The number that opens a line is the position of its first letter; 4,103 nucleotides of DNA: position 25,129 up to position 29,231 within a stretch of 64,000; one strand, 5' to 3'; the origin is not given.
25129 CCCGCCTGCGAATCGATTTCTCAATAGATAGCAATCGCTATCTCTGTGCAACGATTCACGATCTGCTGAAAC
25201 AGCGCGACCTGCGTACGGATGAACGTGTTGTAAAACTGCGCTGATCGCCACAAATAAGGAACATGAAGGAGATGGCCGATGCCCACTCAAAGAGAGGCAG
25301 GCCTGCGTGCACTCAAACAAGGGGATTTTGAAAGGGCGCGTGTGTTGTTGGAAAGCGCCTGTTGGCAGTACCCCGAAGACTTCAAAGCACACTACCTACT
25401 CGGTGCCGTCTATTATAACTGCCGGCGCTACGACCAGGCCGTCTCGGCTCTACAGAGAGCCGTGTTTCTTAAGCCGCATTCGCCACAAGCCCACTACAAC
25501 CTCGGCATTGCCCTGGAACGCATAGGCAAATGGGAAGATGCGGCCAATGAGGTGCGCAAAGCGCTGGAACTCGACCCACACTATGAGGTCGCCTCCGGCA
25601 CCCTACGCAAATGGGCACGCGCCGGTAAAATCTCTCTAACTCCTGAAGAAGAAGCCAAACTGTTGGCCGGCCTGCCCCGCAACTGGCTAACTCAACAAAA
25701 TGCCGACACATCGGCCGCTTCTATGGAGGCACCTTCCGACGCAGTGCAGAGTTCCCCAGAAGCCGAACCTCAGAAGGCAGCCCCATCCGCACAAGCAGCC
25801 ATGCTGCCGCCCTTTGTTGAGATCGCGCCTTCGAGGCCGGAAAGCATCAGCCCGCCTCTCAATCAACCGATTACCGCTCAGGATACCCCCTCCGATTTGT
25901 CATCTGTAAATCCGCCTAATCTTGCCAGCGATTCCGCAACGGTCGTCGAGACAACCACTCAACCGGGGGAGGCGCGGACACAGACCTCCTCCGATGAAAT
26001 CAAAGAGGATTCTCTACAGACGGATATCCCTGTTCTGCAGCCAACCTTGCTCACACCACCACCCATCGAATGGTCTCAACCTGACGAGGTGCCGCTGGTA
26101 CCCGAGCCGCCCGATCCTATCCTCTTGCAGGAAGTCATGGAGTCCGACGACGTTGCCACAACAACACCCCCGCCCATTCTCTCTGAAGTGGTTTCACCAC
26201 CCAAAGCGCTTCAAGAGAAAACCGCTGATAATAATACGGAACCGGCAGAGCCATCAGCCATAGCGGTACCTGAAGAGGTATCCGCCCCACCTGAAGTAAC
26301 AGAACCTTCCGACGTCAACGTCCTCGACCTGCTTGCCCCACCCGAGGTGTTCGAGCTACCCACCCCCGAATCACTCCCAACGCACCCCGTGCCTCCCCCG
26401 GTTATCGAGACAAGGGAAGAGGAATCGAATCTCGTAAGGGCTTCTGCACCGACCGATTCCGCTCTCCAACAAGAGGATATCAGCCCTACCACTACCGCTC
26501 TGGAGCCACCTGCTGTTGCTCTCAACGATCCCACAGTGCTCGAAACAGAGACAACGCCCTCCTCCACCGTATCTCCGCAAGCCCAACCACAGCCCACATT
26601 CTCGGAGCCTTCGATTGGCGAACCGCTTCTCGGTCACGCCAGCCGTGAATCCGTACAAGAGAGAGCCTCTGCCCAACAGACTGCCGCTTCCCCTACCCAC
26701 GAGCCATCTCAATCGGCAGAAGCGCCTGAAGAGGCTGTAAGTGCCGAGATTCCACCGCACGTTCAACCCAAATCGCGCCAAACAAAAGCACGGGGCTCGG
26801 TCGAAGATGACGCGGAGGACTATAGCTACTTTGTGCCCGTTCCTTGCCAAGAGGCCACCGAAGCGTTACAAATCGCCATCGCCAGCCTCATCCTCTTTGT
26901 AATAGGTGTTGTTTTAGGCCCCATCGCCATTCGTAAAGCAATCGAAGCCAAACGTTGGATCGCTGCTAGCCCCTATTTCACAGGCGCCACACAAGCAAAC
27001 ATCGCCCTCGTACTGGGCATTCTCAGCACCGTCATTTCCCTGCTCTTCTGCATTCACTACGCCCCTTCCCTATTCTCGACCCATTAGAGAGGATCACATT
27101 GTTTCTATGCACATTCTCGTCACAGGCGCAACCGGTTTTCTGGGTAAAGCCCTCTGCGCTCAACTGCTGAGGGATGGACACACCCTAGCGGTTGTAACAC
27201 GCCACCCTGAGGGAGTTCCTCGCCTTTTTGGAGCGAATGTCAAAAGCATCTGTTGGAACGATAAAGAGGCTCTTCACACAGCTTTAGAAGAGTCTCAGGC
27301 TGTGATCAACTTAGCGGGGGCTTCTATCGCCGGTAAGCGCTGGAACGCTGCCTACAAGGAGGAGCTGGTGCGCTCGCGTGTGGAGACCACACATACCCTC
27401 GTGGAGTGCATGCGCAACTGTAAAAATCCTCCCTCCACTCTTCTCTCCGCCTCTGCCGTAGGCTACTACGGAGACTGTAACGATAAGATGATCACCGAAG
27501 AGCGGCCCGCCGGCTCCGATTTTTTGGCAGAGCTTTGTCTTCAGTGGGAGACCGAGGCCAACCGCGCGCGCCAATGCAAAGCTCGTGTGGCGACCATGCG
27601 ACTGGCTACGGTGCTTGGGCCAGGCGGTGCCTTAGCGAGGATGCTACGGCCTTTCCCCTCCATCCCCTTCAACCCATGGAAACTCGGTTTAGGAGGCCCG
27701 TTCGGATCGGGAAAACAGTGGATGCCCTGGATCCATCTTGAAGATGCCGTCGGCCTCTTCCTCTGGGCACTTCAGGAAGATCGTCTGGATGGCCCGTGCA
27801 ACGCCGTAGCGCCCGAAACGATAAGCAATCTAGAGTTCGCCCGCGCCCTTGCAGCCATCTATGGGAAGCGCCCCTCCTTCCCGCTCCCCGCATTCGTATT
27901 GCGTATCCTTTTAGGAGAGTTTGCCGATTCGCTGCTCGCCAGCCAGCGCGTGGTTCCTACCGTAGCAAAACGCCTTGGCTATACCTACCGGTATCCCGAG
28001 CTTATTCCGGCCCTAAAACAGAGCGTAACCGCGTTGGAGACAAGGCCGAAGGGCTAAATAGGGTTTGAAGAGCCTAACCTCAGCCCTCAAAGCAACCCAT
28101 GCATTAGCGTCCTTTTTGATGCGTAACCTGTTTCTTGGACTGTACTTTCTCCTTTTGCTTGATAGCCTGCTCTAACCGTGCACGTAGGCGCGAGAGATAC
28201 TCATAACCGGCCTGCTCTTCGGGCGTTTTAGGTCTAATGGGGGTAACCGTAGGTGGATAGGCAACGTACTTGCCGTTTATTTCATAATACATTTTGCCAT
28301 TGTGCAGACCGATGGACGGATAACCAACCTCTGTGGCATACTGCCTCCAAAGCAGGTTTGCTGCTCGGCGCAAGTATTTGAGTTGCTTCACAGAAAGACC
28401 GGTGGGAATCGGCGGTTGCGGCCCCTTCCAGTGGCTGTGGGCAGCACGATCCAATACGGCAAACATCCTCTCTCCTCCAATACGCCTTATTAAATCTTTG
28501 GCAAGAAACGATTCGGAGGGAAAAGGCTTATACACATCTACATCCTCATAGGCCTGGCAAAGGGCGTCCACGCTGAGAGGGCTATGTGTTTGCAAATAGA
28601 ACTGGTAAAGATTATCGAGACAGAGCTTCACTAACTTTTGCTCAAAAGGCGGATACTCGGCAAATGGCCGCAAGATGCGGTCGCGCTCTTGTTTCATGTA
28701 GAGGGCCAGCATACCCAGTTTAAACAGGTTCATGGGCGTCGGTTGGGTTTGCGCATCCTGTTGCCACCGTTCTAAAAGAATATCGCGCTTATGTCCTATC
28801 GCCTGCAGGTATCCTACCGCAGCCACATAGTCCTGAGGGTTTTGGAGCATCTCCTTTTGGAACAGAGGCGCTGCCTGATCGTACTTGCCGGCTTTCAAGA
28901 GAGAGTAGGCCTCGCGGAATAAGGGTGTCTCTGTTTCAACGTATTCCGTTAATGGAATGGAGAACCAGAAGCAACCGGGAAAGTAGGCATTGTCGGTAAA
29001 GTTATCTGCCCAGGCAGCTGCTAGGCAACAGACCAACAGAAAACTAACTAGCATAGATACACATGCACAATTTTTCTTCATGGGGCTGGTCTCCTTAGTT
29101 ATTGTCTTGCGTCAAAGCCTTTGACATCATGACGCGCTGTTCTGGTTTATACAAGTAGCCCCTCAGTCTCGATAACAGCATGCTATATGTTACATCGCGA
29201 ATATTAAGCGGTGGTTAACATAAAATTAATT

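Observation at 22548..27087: Same-strand cluster of two ASKHA ATPases (BadF-type kinase-like and a truncated Hsp70-like) followed by a TPR / PT-rich / DUF4190-like membrane-anchored protein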

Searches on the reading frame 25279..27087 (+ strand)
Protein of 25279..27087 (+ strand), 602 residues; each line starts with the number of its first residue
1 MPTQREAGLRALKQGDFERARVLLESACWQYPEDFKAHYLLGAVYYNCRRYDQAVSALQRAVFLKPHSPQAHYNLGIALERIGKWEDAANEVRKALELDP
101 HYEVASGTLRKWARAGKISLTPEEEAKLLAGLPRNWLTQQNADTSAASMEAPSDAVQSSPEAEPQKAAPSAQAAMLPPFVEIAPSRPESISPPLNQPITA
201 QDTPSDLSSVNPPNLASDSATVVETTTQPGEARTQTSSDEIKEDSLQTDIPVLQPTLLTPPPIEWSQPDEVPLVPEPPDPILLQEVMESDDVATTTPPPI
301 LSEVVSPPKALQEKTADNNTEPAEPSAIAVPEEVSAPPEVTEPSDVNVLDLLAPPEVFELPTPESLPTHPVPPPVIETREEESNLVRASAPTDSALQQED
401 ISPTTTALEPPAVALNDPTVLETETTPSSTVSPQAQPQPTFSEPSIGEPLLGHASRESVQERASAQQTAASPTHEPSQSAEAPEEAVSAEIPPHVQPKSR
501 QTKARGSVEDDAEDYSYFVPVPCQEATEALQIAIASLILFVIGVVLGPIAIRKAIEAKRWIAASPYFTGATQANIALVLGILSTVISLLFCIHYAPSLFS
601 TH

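Call 7: search_protein_families(library=pfam, proteins=[window:25279-27087:+], max_evalue=0.01)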
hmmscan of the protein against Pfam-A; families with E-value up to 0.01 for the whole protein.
window:25279-27087:+ (602 aa): 17 families
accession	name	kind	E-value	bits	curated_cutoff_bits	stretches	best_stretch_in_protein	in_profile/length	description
PF07719.23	TPR_2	-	8.7e-16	57.1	27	2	69-102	1-34/34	Tetratricopeptide repeat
PF13414.12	TPR_11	-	3.9e-15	55.7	26.8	2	50-83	9-42/42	TPR repeat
PF13432.12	TPR_16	-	4e-14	53.2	32.7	2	49-101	11-63/65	Tetratricopeptide repeat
PF00515.34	TPR_1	-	8.7e-14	51.1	27.8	2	36-67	2-33/34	Tetratricopeptide repeat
PF14559.12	TPR_19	-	2.6e-13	50.5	25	2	11-72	1-62/68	Tetratricopeptide repeat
PF13428.12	TPR_14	-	3.4e-10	40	23.5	1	36-76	2-42/44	Tetratricopeptide repeat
PF12895.13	ANAPC3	-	2.3e-08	34.7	27.2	1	12-60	34-81/82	Anaphase-promoting complex, cyclosome, subunit 3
PF13431.12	TPR_17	-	6.9e-08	32.6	24.4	0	30-55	8-33/34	Tetratricopeptide repeat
PF13181.12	TPR_8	-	1.4e-07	31.5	25.7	0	36-66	2-32/34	Tetratricopeptide repeat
PF13371.12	TPR_9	-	3e-07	30.8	35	1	41-105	1-65/73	Tetratricopeptide repeat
PF13174.12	TPR_6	-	1.6e-06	28.8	26.3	0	37-61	2-26/33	Tetratricopeptide repeat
PF13176.12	TPR_7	-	4.4e-06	26.8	27.9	0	37-61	1-25/36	Tetratricopeptide repeat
PF13424.12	TPR_12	-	3e-05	24.5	30.1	1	37-99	5-75/77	Tetratricopeptide repeat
PF13828.11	DUF4190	-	3.9e-05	23.8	35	1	533-589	2-61/62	Domain of unknown function (DUF4190)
PF23914.1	TPR_CcmH_CycH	-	0.00016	22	42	1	29-87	44-102/158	Cytochrome c-type biogenesis protein H TPR domain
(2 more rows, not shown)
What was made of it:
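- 25279..25668 (+): N-terminal TPR head of the partner protein (aa 1-130): three TPR repeats plus capping helices, with no signal peptide. TPR Pfam families, E down to 9e-16 (call 7).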

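Call 8: search_protein_families(library=ncbifam, proteins=[window:25279-27087:+], max_evalue=0.01)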
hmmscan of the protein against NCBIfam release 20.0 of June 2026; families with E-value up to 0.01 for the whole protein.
window:25279-27087:+ (602 aa): 17 families
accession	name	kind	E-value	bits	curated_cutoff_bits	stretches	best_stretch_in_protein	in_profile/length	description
NF040959.1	MamA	equivalog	5.7e-17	61.8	200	1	10-101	80-171/204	magnetosome protein MamA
TIGR02521.1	type_IV_pilW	equivalog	1.1e-10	41.5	154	1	7-109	37-138/234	type IV pilus biogenesis/stability protein PilW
TIGR02795.1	tol_pal_ybgF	equivalog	1.3e-09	38.7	90.1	1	4-93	5-100/119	tol-pal system protein YbgF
TIGR02917.1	PEP_TPR_lipo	equivalog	2.4e-09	35.7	312.2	1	11-105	237-331/899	XrtA/PEP-CTERM system TPR-repeat protein PrsT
TIGR02552.1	LcrH_SycD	equivalog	2.9e-09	36.7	104.8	1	9-100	26-117/136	SycD/LcrH family type III secretion system chaperone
NF033920.0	C39_PA2778_fam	equivalog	1.9e-08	34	150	1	12-100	167-255/255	PA2778 family cysteine peptidase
NF052415.1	T3SS_chap_SctY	equivalog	2.9e-06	27.7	70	1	11-97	16-105/106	type III secretion apparatus assembly chaperone SctY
NF047507.1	TPR_BatC_Lepto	exception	1.5e-05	24.6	175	1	6-106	29-133/214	TPR repeat-containing protein BatC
NF033758.1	gliding_GltE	equivalog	1.9e-05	23.8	225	1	7-102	228-323/411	adventurous gliding motility TPR repeat lipoprotein GltE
NF008520.0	PRK11447.1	equivalog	3e-05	22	858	1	4-70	272-338/1157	cellulose synthase complex outer membrane protein BcsC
NF033762.1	social_mot_Tgl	equivalog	3.5e-05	23.3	225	1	69-106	31-68/252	social motility TPR repeat lipoprotein Tgl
TIGR00540.1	TPR_hemY_coli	hypoth_equivalog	6e-05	22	142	1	11-95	302-385/385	heme biosynthesis-associated TPR protein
NF047371.1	FlcA_CTERM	equivalog_domain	6.7e-05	21.5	300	1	14-96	326-412/646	periplasmic flagellar collar protein FlcA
NF011886.0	PRK15359.1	equivalog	8.2e-05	22.4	146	1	7-98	30-121/144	type III secretion system chaperone protein SscB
NF047558.1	TPR_END_plus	domain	0.00016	21.5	32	0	71-102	1-32/56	TPR end-of-group domain-containing protein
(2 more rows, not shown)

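Call 30: search_protein_families(library=padloc, proteins=[window:25279-27087:+], max_evalue=0.01)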
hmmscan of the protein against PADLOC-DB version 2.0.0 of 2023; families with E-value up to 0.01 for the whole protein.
window:25279-27087:+ (602 aa): 0 families

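Call 100: predict_structure(protein=window:25279-27084:+)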
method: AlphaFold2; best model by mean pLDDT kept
length: 602 residues; sequences in the alignment: 1
mean_pLDDT: 55.1   pTM: 0.38
mean pLDDT of the five models: 55.1, 53.1, 49.9, 44.0, 43.0
residues with pLDDT >= 90: 120; 70-90: 34; 50-70: 91; < 50: 357
segments of 3 or more residues with pLDDT < 50: 148-152, 154-176, 178-191, 193-262, 267-270, 281-296, 298-306, 308-402, 404-432, 434-438, 440-448, 450-482, 484-491, 493-510, 512-520
pLDDT, mean of each block of 10 residues (from residue 1): 87 94 96 95 95 97 96 97 97 96 92 95 88 63 49 42 38 37 38 40 37 35 36 37 41 43 50 55 42 39 41 37 37 40 44 40 39 37 35 37 36 33 33 39 40 34 35 37 38 43 40 46 58 69 72 59 55 68 74 62 46
secondary structure, 60 per line:
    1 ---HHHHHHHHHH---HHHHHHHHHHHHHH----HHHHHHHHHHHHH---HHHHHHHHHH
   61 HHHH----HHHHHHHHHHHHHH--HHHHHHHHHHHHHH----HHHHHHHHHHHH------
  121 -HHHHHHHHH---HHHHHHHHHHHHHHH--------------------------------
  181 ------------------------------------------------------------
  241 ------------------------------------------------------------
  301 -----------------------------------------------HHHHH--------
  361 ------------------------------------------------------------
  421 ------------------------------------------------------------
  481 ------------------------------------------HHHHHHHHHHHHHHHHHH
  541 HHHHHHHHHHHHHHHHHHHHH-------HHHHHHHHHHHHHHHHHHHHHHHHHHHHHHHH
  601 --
elements in order (helices of 4 or more, strands of 3 or more residues): H4-13 H17-30 H35-47 H51-64 H69-82 H85-98 H103-114 H122-130 H134-148 H348-352 H523-561 H569-600
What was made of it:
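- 25279..25668 (+): AF2 pLDDT is 87-97 over residues 1-130 (call 100).
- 25669..26844 (+): Acidic Pro/Glu/Ala/Ser/Thr-rich disordered linker, about 390 aa. AF2 pLDDT is below 50 for most of residues 148-520 (call 100).
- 26845..27087 (+): C-terminal DUF4190-like module of two hydrophobic helices, which serves as the membrane anchor. Two long helices at 523-561 and 569-600 (call 100).
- Checked: AlphaFold gives pLDDT below 50 for most of residues 148-520 (call 100).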

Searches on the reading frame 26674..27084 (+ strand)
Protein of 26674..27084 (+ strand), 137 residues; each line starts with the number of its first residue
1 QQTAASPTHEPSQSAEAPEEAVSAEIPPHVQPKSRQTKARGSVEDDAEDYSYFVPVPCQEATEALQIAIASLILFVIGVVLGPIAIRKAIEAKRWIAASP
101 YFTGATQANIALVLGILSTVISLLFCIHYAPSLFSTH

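Call 77: search_protein_families(library=pfam, alignment_id=A5, max_evalue=0.01)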
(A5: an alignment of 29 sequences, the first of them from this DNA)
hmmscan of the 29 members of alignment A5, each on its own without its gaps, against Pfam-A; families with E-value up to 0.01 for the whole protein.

A. member 1, seq(137 aa): 1 family
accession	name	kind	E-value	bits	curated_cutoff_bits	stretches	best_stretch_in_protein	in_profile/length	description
PF13828.11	DUF4190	-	4.1e-06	26.9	35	1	68-124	2-61/62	Domain of unknown function (DUF4190)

B. families by the number of members that match (of 29 scanned): 8 families
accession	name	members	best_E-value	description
PF04893.22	Yip1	14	1.1e-20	Yip1 domain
PF13828.11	DUF4190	10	4e-10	Domain of unknown function (DUF4190)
PF07666.16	MpPF26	2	6.8e-05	M penetrans paralogue family 26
PF06271.18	RDD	1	5.7e-27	RDD family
PF13273.12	DUF4064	1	0.00068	Protein of unknown function (DUF4064)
PF06691.16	DUF1189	1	0.00076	Protein of unknown function (DUF1189)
PF04505.17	CD225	1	0.0032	Interferon-induced transmembrane protein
PF20479.3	TMEM128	1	0.0037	TMEM128 protein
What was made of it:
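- On DUF4190 (PF13828): 10 of 29 partner modules match at E of 0.01 or better (call 77).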

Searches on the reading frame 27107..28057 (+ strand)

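Call 7: search_protein_families(library=pfam, proteins=[window:27107-28057:+], max_evalue=0.01)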
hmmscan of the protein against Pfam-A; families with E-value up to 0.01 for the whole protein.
window:27107-28057:+ (316 aa): 11 families
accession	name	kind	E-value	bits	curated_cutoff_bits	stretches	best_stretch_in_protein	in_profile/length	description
PF01370.27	Epimerase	-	4.8e-31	108.5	20.9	1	3-225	1-228/240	NAD dependent epimerase/dehydratase family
PF08338.16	DUF1731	-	5.1e-18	65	27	1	260-305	1-46/47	Domain of unknown function (DUF1731)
PF16363.11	GDP_Man_Dehyd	-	1e-11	45.3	27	1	4-134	1-146/332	GDP-mannose 4,6 dehydratase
PF13460.12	NAD_binding_10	-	1.6e-07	31.8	27.2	1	7-104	1-87/184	NAD(P)H-binding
PF01073.25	3Beta_HSD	-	3.3e-06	26.8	22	1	4-105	1-106/280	3-beta hydroxysteroid dehydrogenase/isomerase family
PF05368.20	NmrA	-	5.2e-06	26.7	27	1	2-71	4-78/298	NmrA-like family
PF07993.18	NAD_binding_4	-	1.9e-05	24.4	20.1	1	5-31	1-30/258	Male sterility protein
PF04321.23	RmlD_sub_bind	-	6.3e-05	22.6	27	1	1-70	1-59/287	RmlD substrate binding domain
PF03435.24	Sacchrp_dh_NADP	-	0.00057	20.7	25.1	1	3-84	1-90/129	Saccharopine dehydrogenase NADP binding domain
PF00106.31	adh_short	-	0.0035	17.3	26.6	1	2-37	2-37/195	short chain dehydrogenase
PF08659.16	KR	-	0.0086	16.4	22.6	0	3-78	3-66/180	KR domain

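Call 8: search_protein_families(library=ncbifam, proteins=[window:27107-28057:+], max_evalue=0.01)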
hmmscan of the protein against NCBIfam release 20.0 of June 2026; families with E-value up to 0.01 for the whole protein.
window:27107-28057:+ (316 aa): 23 families
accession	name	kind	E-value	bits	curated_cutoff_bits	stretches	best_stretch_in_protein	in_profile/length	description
TIGR01777.1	yfcH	hypoth_equivalog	4.4e-92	308.8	207.35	1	3-302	1-291/292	TIGR01777 family oxidoreductase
NF050030.1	thlkprotThyD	equivalog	5.6e-80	268.7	400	1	1-305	1-303/305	thylakoid membrane protein ThyD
NF042422.1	oxyalk_red_OleD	equivalog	5.6e-10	39.1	580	1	1-104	1-99/329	2-alkyl-3-oxoalkanoate reductase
NF042423.1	oxyalk_red_Shew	equivalog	5.7e-10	38.8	580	1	2-144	10-146/331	2-alkyl-3-oxoalkanoate reductase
TIGR03466.1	HpnA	hypoth_equivalog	6.4e-08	31.8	367.65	1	2-104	2-102/327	hopanoid-associated sugar epimerase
NF008972.0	PRK12320.1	equivalog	4.6e-07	28.5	792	1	1-71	1-69/699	hypothetical protein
TIGR01179.1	galE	equivalog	8.4e-07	28.1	262.3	1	3-135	2-139/332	UDP-glucose 4-epimerase GalE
NF004520.0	PRK05865.1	equivalog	3.2e-06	25.3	1509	1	1-274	1-218/854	sugar epimerase family protein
TIGR01181.1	dTDP_gluc_dehyt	equivalog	4.8e-06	25.9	365.1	1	3-132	2-142/321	dTDP-glucose 4,6-dehydratase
NF058621.1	DiazavRedAvaA7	equivalog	5.6e-06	26.2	400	1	1-104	1-103/304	3-diazoavenalumate denitrifying reductase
NF043036.1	ErythonDh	equivalog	6.1e-06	25.6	325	1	1-132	1-140/321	D-erythronate dehydrogenase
TIGR01746.1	Thioester-redct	subfamily_domain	8.9e-06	25.2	213.35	1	2-30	1-29/371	thioester reductase domain-containing protein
NF007956.0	PRK10675.1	subfamily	5.2e-05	22.5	394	1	1-136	1-143/338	UDP-glucose 4-epimerase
NF006565.0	PRK09072.1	equivalog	0.00022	20.8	238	1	2-43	7-48/265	SDR family oxidoreductase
TIGR02197.1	heptose_epim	equivalog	0.00038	19.7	274.6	1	3-132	1-129/316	ADP-glyceromanno-heptose 6-epimerase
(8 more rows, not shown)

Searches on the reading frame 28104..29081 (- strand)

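Call 7: search_protein_families(library=pfam, proteins=[window:28104-29081:-], max_evalue=0.01)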
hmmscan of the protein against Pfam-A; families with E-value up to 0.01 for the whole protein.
window:28104-29081:- (325 aa): 0 families

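Call 8: search_protein_families(library=ncbifam, proteins=[window:28104-29081:-], max_evalue=0.01)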
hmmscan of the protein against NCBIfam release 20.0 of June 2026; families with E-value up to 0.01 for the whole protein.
window:28104-29081:- (325 aa): 1 family
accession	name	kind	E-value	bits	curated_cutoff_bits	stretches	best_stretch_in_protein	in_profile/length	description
TIGR02795.1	tol_pal_ybgF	equivalog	0.0038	17.8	90.1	0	52-88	3-39/119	tol-pal system protein YbgF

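Call 19: search_protein_families(library=pfam, proteins=[window:28104-29081:-], max_evalue=0.1)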
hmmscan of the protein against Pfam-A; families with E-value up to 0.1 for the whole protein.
window:28104-29081:- (325 aa): 3 families
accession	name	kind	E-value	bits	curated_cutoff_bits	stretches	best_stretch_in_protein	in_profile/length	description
PF14559.12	TPR_19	-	0.017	15.9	25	1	61-93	1-33/68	Tetratricopeptide repeat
PF13432.12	TPR_16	-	0.037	14.9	32.7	0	56-85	2-31/65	Tetratricopeptide repeat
PF07719.23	TPR_2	-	0.04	14.5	27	1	54-83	4-33/34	Tetratricopeptide repeat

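Call 30: search_protein_families(library=padloc, proteins=[window:28104-29081:-], max_evalue=0.01)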
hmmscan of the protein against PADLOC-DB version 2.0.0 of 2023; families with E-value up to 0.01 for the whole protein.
window:28104-29081:- (325 aa): 0 families
